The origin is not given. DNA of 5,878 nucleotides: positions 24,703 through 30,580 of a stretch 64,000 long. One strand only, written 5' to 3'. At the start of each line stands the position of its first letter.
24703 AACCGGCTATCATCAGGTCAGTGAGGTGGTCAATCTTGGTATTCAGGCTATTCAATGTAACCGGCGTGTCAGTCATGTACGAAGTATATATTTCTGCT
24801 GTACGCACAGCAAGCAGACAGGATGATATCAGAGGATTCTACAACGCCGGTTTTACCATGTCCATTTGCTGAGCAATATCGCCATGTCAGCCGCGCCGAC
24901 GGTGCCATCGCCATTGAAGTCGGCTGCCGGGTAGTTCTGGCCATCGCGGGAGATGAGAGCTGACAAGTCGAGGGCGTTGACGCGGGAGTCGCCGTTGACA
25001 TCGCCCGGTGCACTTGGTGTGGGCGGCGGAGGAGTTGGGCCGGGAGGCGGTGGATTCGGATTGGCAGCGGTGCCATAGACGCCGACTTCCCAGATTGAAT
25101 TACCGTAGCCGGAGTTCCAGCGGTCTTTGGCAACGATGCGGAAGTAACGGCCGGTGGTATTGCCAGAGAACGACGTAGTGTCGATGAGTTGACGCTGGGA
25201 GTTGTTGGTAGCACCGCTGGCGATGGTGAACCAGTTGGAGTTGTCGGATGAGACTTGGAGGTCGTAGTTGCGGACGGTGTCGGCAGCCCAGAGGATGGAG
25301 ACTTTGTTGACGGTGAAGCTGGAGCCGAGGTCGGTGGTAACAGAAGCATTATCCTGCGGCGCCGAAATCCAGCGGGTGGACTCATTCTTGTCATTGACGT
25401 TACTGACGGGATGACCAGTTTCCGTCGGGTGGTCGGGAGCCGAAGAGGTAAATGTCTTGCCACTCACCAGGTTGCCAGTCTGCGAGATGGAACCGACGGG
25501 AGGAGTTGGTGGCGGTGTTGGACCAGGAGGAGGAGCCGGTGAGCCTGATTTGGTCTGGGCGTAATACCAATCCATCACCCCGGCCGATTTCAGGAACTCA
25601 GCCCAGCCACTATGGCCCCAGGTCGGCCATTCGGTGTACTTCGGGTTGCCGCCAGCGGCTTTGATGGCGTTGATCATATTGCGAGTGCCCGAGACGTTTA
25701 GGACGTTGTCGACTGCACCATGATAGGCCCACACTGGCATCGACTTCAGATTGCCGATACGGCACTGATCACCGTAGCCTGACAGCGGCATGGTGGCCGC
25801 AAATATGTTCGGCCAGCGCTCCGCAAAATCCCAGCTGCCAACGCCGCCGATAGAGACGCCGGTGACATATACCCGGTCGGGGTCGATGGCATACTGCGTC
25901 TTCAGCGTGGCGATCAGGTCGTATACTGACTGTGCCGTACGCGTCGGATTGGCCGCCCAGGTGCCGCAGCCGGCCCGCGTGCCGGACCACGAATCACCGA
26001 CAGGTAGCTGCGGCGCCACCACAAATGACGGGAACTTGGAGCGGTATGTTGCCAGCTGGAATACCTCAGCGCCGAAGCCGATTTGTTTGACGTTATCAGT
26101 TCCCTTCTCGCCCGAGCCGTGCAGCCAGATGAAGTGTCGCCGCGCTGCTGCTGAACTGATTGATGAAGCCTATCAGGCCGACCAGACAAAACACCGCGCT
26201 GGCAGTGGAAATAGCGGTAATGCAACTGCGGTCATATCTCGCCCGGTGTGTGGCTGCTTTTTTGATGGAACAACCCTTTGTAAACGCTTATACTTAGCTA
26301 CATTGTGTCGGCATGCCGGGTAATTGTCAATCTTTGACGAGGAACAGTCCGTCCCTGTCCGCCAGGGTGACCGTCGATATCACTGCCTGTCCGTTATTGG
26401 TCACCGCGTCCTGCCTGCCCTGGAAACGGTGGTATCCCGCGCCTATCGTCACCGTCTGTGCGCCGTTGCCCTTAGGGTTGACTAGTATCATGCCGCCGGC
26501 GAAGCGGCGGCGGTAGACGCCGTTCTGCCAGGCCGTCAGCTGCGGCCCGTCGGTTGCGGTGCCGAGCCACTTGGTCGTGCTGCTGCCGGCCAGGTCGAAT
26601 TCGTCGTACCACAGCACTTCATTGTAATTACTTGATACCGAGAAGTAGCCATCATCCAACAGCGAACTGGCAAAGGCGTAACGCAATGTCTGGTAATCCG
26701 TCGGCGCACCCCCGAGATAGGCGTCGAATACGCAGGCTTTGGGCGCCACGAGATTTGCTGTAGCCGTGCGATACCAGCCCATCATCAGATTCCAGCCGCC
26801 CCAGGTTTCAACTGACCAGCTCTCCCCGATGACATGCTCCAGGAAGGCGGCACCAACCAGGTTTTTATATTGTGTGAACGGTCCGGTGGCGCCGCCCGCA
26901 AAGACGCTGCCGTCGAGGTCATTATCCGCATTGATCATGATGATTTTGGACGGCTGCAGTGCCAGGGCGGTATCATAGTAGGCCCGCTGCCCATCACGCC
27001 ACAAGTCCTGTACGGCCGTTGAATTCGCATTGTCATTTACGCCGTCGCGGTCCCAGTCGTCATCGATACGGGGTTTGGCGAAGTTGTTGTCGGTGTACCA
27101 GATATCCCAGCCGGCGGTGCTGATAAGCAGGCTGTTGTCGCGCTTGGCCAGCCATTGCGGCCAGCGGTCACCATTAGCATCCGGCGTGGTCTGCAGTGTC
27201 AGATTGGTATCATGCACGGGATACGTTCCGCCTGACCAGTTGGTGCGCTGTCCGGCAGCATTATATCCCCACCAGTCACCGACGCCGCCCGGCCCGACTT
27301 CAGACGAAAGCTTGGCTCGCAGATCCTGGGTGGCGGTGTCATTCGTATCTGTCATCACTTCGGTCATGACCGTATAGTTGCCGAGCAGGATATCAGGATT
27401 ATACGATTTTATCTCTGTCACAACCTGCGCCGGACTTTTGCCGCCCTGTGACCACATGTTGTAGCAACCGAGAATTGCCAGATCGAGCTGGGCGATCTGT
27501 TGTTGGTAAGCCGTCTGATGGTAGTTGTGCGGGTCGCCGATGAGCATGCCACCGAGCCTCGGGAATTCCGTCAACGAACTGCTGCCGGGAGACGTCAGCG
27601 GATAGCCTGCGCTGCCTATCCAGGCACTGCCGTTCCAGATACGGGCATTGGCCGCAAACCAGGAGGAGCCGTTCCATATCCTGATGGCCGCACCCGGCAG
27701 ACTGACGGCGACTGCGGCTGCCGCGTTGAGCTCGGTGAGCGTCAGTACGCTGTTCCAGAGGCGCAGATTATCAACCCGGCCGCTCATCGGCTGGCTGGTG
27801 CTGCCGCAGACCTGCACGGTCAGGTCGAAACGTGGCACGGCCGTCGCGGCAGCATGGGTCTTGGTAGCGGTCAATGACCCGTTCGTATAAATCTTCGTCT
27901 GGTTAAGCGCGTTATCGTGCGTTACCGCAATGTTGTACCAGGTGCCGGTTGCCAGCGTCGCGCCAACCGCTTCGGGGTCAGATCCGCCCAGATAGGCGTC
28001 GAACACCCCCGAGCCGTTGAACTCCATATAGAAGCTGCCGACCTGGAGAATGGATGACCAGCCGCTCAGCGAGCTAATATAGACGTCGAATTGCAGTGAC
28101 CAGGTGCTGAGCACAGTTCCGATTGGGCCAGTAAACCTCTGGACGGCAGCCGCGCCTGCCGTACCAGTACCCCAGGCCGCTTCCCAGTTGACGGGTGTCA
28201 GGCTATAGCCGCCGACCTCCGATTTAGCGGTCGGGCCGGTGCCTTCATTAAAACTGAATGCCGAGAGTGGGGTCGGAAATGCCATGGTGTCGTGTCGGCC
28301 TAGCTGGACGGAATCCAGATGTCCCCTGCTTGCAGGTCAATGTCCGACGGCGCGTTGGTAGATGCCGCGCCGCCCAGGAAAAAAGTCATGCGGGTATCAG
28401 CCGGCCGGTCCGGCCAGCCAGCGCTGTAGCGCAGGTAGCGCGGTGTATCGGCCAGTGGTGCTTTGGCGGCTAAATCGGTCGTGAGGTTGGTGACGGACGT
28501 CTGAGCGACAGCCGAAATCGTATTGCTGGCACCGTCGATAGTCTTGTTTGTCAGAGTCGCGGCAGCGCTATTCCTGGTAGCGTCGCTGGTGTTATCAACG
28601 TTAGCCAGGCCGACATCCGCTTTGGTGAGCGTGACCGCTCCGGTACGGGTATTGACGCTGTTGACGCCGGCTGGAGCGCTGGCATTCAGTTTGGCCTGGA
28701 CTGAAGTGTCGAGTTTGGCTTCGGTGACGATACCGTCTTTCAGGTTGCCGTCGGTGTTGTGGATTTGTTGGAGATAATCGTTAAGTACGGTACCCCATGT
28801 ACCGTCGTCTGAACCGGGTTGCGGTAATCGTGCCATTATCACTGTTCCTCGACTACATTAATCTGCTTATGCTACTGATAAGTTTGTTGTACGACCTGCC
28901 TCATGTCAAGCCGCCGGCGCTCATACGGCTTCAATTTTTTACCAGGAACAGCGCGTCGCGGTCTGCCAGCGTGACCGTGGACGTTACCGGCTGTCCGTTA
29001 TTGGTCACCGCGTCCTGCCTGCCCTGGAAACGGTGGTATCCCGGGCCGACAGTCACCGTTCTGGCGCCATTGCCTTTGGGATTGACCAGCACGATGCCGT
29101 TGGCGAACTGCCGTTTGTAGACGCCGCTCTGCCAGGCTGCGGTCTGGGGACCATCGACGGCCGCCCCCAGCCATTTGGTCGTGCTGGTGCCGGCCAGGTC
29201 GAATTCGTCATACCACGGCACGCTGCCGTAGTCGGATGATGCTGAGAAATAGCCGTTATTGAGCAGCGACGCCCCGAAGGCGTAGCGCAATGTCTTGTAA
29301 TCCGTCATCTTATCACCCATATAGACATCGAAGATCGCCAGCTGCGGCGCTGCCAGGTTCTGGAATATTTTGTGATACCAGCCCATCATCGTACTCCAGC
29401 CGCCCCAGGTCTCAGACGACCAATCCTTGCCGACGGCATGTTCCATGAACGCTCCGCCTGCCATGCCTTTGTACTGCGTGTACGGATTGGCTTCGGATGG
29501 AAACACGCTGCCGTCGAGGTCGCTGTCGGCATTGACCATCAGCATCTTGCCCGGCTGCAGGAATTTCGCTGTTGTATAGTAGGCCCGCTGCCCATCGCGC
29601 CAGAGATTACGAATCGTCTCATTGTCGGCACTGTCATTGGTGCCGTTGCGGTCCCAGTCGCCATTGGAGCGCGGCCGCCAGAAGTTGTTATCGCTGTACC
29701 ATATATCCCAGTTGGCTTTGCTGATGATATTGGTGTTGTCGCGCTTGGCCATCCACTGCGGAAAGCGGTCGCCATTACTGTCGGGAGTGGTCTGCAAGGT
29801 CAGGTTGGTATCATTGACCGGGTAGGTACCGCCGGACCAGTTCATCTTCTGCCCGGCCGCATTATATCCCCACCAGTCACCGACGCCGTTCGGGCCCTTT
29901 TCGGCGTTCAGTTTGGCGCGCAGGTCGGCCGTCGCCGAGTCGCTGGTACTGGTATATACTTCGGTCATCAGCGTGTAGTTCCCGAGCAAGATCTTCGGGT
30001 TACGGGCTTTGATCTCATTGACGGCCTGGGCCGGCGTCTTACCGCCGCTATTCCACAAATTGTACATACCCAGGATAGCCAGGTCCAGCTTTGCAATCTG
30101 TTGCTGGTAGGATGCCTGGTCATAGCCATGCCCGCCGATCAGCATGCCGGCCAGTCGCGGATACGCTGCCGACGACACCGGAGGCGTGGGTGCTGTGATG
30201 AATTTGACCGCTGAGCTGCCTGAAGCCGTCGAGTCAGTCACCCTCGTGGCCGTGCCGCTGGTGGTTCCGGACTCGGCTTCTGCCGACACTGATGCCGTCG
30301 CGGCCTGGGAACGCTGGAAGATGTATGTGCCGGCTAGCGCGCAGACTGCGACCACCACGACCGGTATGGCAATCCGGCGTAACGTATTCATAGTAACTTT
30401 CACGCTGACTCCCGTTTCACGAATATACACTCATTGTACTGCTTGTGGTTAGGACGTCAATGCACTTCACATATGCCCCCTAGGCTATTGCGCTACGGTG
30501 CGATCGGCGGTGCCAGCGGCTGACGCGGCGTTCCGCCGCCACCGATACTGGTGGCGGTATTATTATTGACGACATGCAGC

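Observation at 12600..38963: One ~35-aa N-terminal cassette is shared by nine otherwise unrelated secreted proteins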

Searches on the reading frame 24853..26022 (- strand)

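Call 16: search_protein_families(library=pfam, proteins=[window:24853-26022:-], max_evalue=0.001)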
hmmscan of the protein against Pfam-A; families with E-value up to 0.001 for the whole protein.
window:24853-26022:- (389 aa): 6 families
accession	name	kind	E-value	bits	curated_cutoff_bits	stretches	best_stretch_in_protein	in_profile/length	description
PF00754.31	F5_F8_type_C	-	1.4e-17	64.5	28.2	1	194-310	5-123/127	F5/8 type C domain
PF22633.2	F5_F8_type_C_2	-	7.2e-16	59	27.8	1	208-296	1-91/91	NedA-like, galactose-binding domain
PF00404.24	Dockerin_1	-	1.5e-08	35.2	22.9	1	339-383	1-52/57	Dockerin type I domain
PF00326.27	Peptidase_S9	-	9.4e-05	22.4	22.6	1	29-85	44-100/213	Prolyl oligopeptidase family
PF01738.24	DLH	-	0.00031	20.8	21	1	22-138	70-187/217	Dienelactone hydrolase family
PF10503.15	Esterase_PHB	-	0.00053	19.7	23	1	28-82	76-130/219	Esterase PHB depolymerase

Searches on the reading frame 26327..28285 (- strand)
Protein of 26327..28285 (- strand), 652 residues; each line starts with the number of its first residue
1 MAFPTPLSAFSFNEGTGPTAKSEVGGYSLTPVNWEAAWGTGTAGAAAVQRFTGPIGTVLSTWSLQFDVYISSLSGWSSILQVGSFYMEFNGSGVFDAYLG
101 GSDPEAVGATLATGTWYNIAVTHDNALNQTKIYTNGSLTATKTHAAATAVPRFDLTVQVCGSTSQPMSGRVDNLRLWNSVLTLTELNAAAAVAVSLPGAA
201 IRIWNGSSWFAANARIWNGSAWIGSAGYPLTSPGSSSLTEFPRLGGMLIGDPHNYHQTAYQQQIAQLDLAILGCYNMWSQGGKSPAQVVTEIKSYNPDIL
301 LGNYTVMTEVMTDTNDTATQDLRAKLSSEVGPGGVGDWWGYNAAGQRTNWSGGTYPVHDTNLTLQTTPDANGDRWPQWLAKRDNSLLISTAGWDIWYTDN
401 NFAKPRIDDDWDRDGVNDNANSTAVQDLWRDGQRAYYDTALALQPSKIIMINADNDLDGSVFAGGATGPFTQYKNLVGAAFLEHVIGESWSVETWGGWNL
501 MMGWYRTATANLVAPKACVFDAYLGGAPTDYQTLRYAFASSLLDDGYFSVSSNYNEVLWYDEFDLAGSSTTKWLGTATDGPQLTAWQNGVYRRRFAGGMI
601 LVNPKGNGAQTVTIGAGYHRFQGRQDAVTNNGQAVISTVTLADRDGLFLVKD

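Call 6: search_protein_families(library=pfam, proteins=[window:26327-28285:-], max_evalue=0.01)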
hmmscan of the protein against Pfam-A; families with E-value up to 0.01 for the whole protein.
window:26327-28285:- (652 aa): 2 families
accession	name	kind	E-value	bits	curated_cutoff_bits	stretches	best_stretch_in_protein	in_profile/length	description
PF13385.13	Laminin_G_3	-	1.7e-13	51.4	27.6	1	59-186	16-150/151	Concanavalin A-like lectin/glucanases superfamily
PF14885.12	GHL15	-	8e-07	29.7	27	1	337-599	45-271/271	Hypothetical glycosyl hydrolase family 15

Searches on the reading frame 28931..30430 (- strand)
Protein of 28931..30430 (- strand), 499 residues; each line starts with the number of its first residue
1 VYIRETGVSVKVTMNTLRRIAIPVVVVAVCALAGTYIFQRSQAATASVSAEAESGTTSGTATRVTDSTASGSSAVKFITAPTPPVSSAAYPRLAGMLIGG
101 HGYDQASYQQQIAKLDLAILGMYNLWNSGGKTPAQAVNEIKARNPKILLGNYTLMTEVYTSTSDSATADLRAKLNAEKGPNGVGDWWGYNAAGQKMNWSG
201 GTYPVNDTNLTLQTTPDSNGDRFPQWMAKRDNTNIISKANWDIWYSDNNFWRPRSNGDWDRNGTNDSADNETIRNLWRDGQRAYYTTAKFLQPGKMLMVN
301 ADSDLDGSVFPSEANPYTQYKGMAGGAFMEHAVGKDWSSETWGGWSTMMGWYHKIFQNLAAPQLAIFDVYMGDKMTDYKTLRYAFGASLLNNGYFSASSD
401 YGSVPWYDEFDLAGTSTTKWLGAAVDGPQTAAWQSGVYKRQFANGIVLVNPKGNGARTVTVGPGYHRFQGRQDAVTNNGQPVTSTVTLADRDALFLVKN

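Call 6: search_protein_families(library=pfam, proteins=[window:28931-30430:-], max_evalue=0.01)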
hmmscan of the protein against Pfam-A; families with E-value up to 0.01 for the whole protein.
window:28931-30430:- (499 aa): 1 family
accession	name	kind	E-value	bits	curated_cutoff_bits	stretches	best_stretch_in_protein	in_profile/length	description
PF14885.12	GHL15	-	2.1e-12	48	27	1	141-445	1-270/271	Hypothetical glycosyl hydrolase family 15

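Call 9: search_protein_families(library=ncbifam, proteins=[window:28931-30430:-], max_evalue=1)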
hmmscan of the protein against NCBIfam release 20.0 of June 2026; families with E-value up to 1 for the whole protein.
window:28931-30430:- (499 aa): 0 families
